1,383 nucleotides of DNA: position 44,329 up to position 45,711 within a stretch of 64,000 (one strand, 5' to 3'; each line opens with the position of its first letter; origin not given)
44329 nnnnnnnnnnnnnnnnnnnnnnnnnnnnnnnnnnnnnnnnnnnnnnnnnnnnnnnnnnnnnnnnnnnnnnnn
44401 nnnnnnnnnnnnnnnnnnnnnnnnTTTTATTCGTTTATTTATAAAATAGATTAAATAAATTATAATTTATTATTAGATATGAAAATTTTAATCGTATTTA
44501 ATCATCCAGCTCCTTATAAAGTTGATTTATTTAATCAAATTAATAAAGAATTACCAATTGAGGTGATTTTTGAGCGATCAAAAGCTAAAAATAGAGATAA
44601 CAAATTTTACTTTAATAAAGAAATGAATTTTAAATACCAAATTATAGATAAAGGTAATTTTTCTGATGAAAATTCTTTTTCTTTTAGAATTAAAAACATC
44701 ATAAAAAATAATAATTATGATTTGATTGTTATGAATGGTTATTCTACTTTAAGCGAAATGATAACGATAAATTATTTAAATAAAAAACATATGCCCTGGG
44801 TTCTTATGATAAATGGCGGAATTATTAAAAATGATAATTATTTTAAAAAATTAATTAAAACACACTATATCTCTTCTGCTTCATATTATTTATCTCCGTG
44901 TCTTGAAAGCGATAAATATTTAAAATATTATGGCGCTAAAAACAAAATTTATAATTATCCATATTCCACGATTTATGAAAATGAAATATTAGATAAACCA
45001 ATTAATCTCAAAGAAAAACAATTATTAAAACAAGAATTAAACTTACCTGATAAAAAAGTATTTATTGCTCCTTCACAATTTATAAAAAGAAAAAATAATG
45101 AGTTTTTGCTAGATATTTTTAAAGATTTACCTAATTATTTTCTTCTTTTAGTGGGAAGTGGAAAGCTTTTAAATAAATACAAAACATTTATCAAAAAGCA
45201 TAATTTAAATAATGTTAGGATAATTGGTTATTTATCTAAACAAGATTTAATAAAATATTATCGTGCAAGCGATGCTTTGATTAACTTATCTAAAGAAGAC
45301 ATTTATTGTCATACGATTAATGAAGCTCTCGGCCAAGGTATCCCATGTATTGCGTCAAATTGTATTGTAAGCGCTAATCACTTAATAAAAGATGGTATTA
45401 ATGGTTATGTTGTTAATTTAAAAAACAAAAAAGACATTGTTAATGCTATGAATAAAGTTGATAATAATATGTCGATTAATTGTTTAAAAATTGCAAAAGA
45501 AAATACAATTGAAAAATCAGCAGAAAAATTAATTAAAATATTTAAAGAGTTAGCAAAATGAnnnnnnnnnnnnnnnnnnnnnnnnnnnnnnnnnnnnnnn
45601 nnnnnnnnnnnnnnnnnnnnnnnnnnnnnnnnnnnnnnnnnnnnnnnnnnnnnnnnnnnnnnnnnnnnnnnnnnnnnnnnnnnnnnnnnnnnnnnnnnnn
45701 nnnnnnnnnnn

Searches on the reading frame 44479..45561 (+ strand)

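Call 55: search_protein_families(library=pfam, proteins=[window:44479-45561:+], max_evalue=0.00001)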
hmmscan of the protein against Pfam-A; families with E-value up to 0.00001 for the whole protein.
window:44479-45561:+ (360 aa): 2 families
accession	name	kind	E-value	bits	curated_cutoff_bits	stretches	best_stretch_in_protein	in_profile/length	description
PF00534.26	Glycos_transf_1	-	1e-24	87.4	26.4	1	183-330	5-158/172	Glycosyl transferases group 1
PF13692.12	Glyco_trans_1_4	-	5.3e-16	59.6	27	1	194-327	3-139/142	Glycosyl transferases group 1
